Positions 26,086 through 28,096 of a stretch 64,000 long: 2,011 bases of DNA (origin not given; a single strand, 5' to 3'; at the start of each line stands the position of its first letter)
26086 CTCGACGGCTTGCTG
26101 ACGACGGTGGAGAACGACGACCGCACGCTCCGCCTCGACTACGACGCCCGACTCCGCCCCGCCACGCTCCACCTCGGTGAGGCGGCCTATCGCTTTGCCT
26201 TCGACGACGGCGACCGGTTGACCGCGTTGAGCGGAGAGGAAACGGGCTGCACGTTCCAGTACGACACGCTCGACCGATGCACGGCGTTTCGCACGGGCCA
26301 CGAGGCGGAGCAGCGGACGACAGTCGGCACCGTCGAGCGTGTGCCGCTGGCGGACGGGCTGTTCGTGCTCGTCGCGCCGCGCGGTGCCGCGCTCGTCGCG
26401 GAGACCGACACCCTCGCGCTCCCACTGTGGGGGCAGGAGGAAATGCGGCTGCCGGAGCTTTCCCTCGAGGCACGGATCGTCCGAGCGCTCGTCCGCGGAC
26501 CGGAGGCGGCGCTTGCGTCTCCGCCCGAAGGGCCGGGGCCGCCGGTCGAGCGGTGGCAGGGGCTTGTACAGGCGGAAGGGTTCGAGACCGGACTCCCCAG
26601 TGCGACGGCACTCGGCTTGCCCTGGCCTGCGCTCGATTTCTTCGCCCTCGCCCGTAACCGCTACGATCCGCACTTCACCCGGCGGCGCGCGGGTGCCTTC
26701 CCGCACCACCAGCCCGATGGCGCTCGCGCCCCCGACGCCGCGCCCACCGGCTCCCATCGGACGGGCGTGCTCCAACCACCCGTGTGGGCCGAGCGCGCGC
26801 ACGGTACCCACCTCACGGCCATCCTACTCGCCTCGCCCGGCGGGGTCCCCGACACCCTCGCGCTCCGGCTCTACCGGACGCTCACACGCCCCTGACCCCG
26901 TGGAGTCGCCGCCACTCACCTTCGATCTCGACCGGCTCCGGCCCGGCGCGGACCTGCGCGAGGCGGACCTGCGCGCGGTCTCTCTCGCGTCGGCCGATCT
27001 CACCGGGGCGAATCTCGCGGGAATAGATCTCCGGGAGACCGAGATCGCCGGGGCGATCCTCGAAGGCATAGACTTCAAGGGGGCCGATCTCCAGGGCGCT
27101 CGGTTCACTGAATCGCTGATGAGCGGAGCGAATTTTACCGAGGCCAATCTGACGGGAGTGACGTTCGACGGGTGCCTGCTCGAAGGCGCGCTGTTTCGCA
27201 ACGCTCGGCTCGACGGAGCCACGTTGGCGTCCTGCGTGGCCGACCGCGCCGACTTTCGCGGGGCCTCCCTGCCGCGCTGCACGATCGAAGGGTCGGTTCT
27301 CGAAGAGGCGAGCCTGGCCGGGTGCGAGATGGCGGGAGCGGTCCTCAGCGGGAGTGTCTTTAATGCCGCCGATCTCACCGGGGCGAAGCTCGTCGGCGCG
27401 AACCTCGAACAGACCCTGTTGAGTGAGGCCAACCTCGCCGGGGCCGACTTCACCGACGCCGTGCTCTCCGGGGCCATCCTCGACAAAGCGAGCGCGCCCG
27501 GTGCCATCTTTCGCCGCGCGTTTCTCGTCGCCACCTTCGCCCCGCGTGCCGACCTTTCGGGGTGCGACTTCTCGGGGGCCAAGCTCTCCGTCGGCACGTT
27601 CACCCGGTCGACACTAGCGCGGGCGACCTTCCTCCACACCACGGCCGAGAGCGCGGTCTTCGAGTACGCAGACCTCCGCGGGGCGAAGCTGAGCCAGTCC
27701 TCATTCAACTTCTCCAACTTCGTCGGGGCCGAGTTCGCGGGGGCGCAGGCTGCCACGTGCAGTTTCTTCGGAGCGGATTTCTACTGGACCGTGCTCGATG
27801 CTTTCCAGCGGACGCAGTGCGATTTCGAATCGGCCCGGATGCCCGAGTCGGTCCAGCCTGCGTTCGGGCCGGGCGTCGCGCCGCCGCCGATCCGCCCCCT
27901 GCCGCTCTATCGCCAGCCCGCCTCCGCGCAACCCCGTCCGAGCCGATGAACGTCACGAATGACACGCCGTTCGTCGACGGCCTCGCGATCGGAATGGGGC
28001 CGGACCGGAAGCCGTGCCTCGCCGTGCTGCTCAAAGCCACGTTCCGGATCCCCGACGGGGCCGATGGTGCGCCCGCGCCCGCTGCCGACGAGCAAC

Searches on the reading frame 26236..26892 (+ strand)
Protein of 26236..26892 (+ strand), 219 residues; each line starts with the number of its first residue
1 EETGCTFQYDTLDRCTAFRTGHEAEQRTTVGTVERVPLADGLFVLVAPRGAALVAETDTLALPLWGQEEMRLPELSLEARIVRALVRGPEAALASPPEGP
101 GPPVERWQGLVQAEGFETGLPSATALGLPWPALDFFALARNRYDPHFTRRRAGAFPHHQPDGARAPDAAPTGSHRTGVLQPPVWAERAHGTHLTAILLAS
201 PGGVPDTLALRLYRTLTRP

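Call 9: search_protein_families(library=ncbifam, proteins=[window:26236-26892:+], max_evalue=0.1)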
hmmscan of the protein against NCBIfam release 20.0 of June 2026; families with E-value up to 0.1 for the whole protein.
window:26236-26892:+ (219 aa): 0 families

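Call 33: search_solved_structures(query=A3, max_evalue=10)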
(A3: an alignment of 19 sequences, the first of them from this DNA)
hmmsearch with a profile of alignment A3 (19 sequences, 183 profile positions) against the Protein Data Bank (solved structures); distinct sequences matched with E-value up to 10: 0.

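Call 34: search_protein_families(library=pfam, alignment_id=A3, max_evalue=1)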
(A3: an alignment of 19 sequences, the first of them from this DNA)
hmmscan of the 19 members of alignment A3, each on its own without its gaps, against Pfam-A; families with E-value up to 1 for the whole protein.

A. member 1, seq(181 aa): 1 family
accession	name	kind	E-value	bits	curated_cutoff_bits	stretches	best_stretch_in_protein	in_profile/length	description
PF21168.2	FkbO_Hyg5-like_N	-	0.047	14.2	27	0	68-101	89-122/122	Chorismatase FkbO/Hyg5-like, N-terminal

B. families by the number of members that match (of 19 scanned): 2 families
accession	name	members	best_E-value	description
PF19362.4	DUF5938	1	0.02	Family of unknown function (DUF5938)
PF21168.2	FkbO_Hyg5-like_N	1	0.047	Chorismatase FkbO/Hyg5-like, N-terminal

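Call 43: search_protein_representatives(alignment_id=A3)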
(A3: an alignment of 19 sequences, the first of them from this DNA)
Query: 19 sequences, 183 profile positions. Proteins with E-value up to 0.001 (for the whole library): 28; up to 1e-10: 26; up to 1e-30: 13. The best 28 are listed.
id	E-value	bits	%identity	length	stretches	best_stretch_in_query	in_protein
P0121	1.8e-61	223.3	-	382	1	2-182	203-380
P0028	8.8e-57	208.0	-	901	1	3-180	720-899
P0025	1.1e-54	201.2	-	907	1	2-180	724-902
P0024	3.1e-49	183.4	-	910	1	3-179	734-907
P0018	3.8e-49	183.1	-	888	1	3-182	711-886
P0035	7.4e-47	175.6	-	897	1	3-179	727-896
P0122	2.4e-45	170.7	-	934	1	4-179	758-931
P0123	5.2e-40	153.3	-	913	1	4-180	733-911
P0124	4.8e-39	150.2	-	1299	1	5-179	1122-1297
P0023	1.0e-38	149.1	-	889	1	3-182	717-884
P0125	1.1e-38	149.1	-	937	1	3-177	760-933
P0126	4.6e-32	127.4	-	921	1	3-178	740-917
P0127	5.8e-31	123.8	-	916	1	3-178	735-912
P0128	7.9e-30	120.1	-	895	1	3-178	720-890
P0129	1.4e-27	112.8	-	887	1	3-179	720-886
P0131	2.8e-25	105.3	-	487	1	3-180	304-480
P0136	3.0e-19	85.7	-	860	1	3-155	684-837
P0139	1.5e-16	76.9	-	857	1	3-144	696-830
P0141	4.6e-09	52.5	-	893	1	4-180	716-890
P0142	1.0e-07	48.1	-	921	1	3-141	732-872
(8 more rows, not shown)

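Call 46: search_protein_families(library=pfam, proteins=[P0124, P0122, P0125, P0136, P0139, P0141, P0142, P0121, P0131], max_evalue=0.001)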
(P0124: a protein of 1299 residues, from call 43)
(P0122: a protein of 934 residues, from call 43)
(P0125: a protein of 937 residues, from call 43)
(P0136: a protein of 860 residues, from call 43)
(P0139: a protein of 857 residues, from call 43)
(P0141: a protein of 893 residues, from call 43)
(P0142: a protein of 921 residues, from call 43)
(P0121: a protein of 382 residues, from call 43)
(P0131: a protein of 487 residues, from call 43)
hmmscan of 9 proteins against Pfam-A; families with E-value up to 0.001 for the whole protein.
P0124 (1299 aa): 3 families
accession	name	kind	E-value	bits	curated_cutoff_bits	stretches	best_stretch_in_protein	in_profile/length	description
PF05593.20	RHS_repeat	-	1.7e-55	184.8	22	5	500-536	1-38/38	RHS Repeat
PF20148.4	DUF6531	-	1.6e-20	73.6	24.1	1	6-75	4-74/74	Domain of unknown function (DUF6531)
PF25023.1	TEN_YD-shell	-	4.6e-08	32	50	0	498-552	319-373/909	Teneurin YD-shell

P0122 (934 aa): 3 families
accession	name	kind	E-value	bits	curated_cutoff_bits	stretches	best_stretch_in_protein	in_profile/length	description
PF05593.20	RHS_repeat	-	4.8e-38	129.2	22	3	356-393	1-38/38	RHS Repeat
PF20148.4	DUF6531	-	4.7e-15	56.1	24.1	1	12-73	4-66/74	Domain of unknown function (DUF6531)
PF25023.1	TEN_YD-shell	-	0.00064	18.3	50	0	353-466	42-158/909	Teneurin YD-shell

P0125 (937 aa): 2 families
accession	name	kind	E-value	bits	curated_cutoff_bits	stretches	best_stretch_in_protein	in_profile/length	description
PF05593.20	RHS_repeat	-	3.6e-25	88.2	22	1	188-219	5-37/38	RHS Repeat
PF20148.4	DUF6531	-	3.8e-10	40.4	24.1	1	4-61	4-59/74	Domain of unknown function (DUF6531)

P0136 (860 aa): 4 families
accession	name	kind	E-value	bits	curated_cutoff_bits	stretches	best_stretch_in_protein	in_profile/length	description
PF05593.20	RHS_repeat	-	5.8e-58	192.7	22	5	474-509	1-36/38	RHS Repeat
PF20148.4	DUF6531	-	2e-19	70.1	24.1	1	5-74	4-74/74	Domain of unknown function (DUF6531)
PF25023.1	TEN_YD-shell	-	1.5e-06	27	50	0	339-460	33-157/909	Teneurin YD-shell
PF15283.12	DUF4595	-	0.0001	22.7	34.2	0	596-645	76-130/202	Domain of unknown function (DUF4595) with porin-like fold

P0139 (857 aa): 2 families
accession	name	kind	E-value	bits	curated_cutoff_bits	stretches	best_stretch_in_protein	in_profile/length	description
PF05593.20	RHS_repeat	-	7.3e-35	119.1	22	3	418-453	1-36/38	RHS Repeat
PF20148.4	DUF6531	-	3.3e-19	69.4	24.1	1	5-63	4-63/74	Domain of unknown function (DUF6531)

P0141 (893 aa): 4 families
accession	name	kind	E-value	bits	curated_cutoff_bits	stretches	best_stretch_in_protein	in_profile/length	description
PF05593.20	RHS_repeat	-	1.1e-41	140.8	22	4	436-470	1-35/38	RHS Repeat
PF20148.4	DUF6531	-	4.8e-10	40.1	24.1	1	5-67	4-67/74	Domain of unknown function (DUF6531)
PF15283.12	DUF4595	-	1.9e-06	28.4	34.2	0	491-568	74-143/202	Domain of unknown function (DUF4595) with porin-like fold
PF25023.1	TEN_YD-shell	-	1.2e-05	24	50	0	360-470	52-164/909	Teneurin YD-shell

P0142 (921 aa): 4 families
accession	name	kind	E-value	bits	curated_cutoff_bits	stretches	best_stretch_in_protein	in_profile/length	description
PF05593.20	RHS_repeat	-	4.7e-48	161.2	22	4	352-388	1-37/38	RHS Repeat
PF20148.4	DUF6531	-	1.4e-18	67.4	24.1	1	5-72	4-72/74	Domain of unknown function (DUF6531)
PF15283.12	DUF4595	-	7.1e-08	33.1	34.2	0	454-538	2-101/202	Domain of unknown function (DUF4595) with porin-like fold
PF25023.1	TEN_YD-shell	-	8.1e-05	21.3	50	1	453-525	319-388/909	Teneurin YD-shell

P0121 (382 aa): 1 family
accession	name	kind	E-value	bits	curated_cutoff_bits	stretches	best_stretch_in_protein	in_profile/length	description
PF05593.20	RHS_repeat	-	4.5e-11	43.3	22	0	10-46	1-36/38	RHS Repeat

P0131 (487 aa): 1 family
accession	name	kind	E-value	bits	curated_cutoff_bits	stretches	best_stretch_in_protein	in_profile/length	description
PF05593.20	RHS_repeat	-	1e-30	105.9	22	3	48-77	1-30/38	RHS Repeat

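Call 55: predict_structure(alignment_id=A3)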
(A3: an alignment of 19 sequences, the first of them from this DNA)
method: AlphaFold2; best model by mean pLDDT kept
length: 181 residues; sequences in the alignment: 19
mean_pLDDT: 67.0   pTM: 0.38
mean pLDDT of the five models: 67.0, 63.7, 63.2, 62.6, 61.9
residues with pLDDT >= 90: 24; 70-90: 49; 50-70: 71; < 50: 37
segments of 3 or more residues with pLDDT < 50: 114-116, 130-133, 135-142, 144-163
pLDDT, mean of each block of 10 residues (from residue 1): 85 90 91 84 89 79 62 61 68 63 57 51 55 47 47 46 58 76 53
secondary structure, 60 per line:
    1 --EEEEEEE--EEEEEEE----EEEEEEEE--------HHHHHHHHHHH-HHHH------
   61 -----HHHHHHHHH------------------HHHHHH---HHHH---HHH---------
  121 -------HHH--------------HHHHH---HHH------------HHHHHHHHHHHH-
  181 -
elements in order: E3-9 E12-18 E23-30 H39-49 H51-54 H66-74 H93-98 H102-105 H145-149 H168-179

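Call 80: fold_search(model_id=the predicted structure, library=pdb)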
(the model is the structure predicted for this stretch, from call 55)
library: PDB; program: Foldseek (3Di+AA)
matches with E <= 10: 259; with E <= 0.001: 0
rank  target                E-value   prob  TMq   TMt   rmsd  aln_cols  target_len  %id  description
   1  6iuf_A                7.9e-01  0.63  0.17  0.30   4.5        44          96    4  Crystal structure of Anti-CRISPR protein AcrVA5 (released 2019-04-10)
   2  6xa1_j                1.2e+00  0.15  0.17  0.08  19.7        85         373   12  Structure of a drug-like compound stalled human translation termination complex (released 2020-10-07)
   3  6iuf_B                1.4e+00  0.38  0.16  0.29   4.5        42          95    5  Crystal structure of Anti-CRISPR protein AcrVA5 (released 2019-04-10)
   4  5lzw_ii               1.4e+00  0.35  0.16  0.08   9.6        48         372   19  Structure of the mammalian rescue complex with Pelota and Hbs1l assembled on a truncated mRNA. (released 2016-11-30)
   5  8fg6_B                1.4e+00  0.13  0.13  0.15   6.5        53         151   13  Design of amyloidogenic peptide traps (released 2024-03-20)
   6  9k31_A                1.5e+00  0.07  0.13  0.04  20.1        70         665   26  Cryo-EM structure of the YnpsCas9-guide RNA-target DNA complex (released 2026-02-04)
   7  7w89                  1.6e+00  0.20  0.14  0.20   7.8        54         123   20  The structure of Deinococcus radiodurans Yqgf (released 2022-08-17)
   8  6rd4_7                1.7e+00  0.02  0.11  0.11  21.3       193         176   15  CryoEM structure of Polytomella F-ATP synthase, Full dimer, composite map (released 2019-07-03)
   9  9vyg_M                2.0e+00  0.51  0.13  0.05   1.5        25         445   24  Cyanopodophage Pan3 tail complex (released 2025-11-26)
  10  1iw7_D                2.1e+00  0.15  0.14  0.02   6.7        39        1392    8  Crystal structure of the RNA polymerase holoenzyme from Thermus thermophilus at 2.6A resolution (released 2002-06-26)
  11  2ltr_MODEL_1_A        2.1e+00  0.09  0.15  0.22  10.2        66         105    6  Solution structure of RDE-4(32-136) (released 2013-12-04)
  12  6y8p                  2.1e+00  0.06  0.14  0.15  14.3       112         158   16  Crystal structure of SNAP-tag labeled with a benzyl-tetramethylrhodamine fluorophore (released 2021-03-31)
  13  1t38_A                2.1e+00  0.05  0.13  0.15  14.9       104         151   14  HUMAN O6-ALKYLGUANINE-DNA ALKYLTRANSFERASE BOUND TO DNA CONTAINING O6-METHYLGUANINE (released 2004-07-13)
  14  4a2b                  2.4e+00  0.07  0.12  0.06  10.0        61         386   15  Thermotoga maritima FtsA with ATP gamma S (released 2012-04-25)
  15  6ey7_A                2.7e+00  0.16  0.15  0.13   9.5        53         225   21  Human cytomegalovirus terminase nuclease domain, Mn soaked, inhibitor bound (released 2018-10-03)
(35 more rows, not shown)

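Call 86: find_encoding_contigs(protein=P0141, flank=8000, max_places=2)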
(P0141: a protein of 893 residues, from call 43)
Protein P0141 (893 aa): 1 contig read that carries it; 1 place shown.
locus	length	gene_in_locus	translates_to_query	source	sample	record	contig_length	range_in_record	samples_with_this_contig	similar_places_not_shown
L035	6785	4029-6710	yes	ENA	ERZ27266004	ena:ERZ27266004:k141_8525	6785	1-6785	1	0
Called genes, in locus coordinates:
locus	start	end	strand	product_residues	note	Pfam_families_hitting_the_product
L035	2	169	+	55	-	?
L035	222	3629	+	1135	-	PF05954:Phage_GPD, PF04717:Phage_base_V (weak), PF04790:Sarcoglycan_1 (faint)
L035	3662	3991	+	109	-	PF05488:PAAR_motif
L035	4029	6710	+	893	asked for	PF20148:DUF6531, PF05593:RHS_repeat (weak), PF25023:TEN_YD-shell (weak), PF05593:RHS_repeat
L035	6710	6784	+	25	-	?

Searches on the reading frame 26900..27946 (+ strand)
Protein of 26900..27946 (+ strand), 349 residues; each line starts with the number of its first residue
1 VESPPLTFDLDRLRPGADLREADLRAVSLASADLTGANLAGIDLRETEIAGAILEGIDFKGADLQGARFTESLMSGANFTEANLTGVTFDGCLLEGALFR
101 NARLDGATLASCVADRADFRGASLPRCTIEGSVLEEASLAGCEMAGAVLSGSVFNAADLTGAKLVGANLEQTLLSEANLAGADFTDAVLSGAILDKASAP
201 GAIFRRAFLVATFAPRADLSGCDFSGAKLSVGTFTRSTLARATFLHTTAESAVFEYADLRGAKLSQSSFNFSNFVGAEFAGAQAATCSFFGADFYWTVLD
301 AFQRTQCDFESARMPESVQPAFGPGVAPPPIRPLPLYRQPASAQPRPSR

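Call 8: search_protein_families(library=pfam, proteins=[window:26900-27946:+], max_evalue=0.01)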
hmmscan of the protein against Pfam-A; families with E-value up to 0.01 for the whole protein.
window:26900-27946:+ (349 aa): 4 families
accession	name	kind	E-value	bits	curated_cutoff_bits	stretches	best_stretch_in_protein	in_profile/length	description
PF00805.28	Pentapeptide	-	1.7e-54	181.3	20.2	9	62-101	1-40/40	Pentapeptide repeats (8 copies)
PF13599.13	Pentapeptide_4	-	4.8e-31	107.1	38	3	63-138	2-77/78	Pentapeptide repeat region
PF13576.12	Pentapeptide_3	-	4.3e-27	94.5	27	2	56-97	3-47/48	Pentapeptide repeats (9 copies)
PF23894.2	LD_SV2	-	0.00014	22.6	29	0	59-114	32-87/92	SV2A/B/C luminal domain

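Call 9: search_protein_families(library=ncbifam, proteins=[window:26900-27946:+], max_evalue=0.1)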
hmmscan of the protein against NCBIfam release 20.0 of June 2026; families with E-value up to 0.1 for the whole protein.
window:26900-27946:+ (349 aa): 18 families
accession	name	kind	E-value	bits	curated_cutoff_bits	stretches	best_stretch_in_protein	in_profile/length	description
NF047416.1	penta_HetL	equivalog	1.3e-34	119.6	260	2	117-283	38-207/218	heterocyst differentiation pentapeptide repeat protein HetL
NF052603.1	penta_Alr5209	equivalog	4.7e-29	100.8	125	5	116-186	27-97/113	Alr5209 family pentapeptide repeat protein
NF011743.0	PRK15196.1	equivalog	1.4e-27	96.5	354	2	126-289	156-319/350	type III secretion system effector PipB2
NF033086.2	penta_rpt_Qnr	equivalog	7.7e-27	94.4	240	5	54-103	48-97/211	Qnr family pentapeptide repeat protein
NF000071.4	penta_rpt_QnrA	exception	7.9e-27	94.4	450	4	52-191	52-186/218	QnrA family quinolone resistance pentapeptide repeat protein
NF011744.0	PRK15197.1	equivalog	2e-22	79.7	274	3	94-198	156-255/291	SPI-2 type III secretion system effector PipB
NF000421.1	penta_rpt_QnrVC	exception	4.9e-22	78.9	460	4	207-295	42-130/218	QnrVC family quinolone resistance pentapeptide repeat protein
NF000056.3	penta_rpt_QnrS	exception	3.3e-21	76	460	3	54-191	54-186/218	QnrS family quinolone resistance pentapeptide repeat protein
NF012152.0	penta_rpt_QnrC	exception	8.1e-20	71.7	500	3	55-225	9-180/221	QnrC family quinolone resistance pentapeptide repeat protein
NF012151.0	penta_rpt_QnrAS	exception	5.5e-19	69.1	490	3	53-181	53-181/218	QnrAS family quinolone resistance pentapeptide repeat protein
NF000349.1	mfpA_AE000516.2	equivalog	2.8e-18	66.4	360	3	12-106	78-166/183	pentapeptide repeat protein MfpA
NF000139.2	penta_rpt_QnrD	exception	2.4e-16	60.4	425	2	15-169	52-201/214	QnrD family quinolone resistance pentapeptide repeat protein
NF000420.1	penta_rpt_QnrB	exception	3.3e-16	59.9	460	1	57-185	28-162/214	QnrB family quinolone resistance pentapeptide repeat protein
NF033375.2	penta_rpt_QnrE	exception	2.6e-15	57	480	2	132-305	8-202/214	QnrE family quinolone resistance pentapeptide repeat protein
NF038182.1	penta_rpt_SmQnr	exception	3.1e-14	53.3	460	3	56-196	54-199/215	SmQnr family pentapeptide repeat protein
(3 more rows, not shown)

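Call 89: search_solved_structures(query=window:26900-27946:+, max_evalue=0.00001)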
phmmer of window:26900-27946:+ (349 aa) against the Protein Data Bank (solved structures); distinct sequences matched with E-value up to 0.00001: 25.
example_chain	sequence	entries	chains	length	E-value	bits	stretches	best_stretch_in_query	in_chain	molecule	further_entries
4yfo_A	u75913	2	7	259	2.3e-22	82.9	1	77-284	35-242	beta1_ex1 | 6beta1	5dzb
4yei_A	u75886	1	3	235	4e-21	78.8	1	38-204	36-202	beta1mut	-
5dns_A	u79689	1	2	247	2.2e-20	76.4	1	24-204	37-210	t1428 beta1 loop design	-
4yc5_A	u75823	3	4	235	6.4e-20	74.9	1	38-204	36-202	beta1 | beta1 protein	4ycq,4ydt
5dqa_A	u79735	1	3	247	6.1e-19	71.6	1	24-204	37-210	t3284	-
3du1_X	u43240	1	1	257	8.7e-19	71.1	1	27-200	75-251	All3740 protein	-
5dn0_A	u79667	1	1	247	9.7e-19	71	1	24-204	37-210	beta1 t1555 loop variant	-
2j8k_A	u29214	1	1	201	1.7e-18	70.2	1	77-194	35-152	NP275-NP276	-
5di5_A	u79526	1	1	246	2.1e-17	66.6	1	22-204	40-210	beta1 t801 loop variant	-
5dra_A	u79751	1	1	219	8e-15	58.1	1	15-130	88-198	3beta1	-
2xty_A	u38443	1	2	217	2.6e-12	49.8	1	52-125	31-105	QNRB1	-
2xtw_A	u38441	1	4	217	3.1e-12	49.6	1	52-125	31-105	QNRB1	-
2xtx_A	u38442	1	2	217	3.2e-12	49.6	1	52-125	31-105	QNRB1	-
3pss_A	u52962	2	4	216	3.3e-12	49.5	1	13-155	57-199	Qnr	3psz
6zt4_A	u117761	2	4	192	1.6e-11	47.3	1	14-171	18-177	Pentapeptide repeat protein MfpA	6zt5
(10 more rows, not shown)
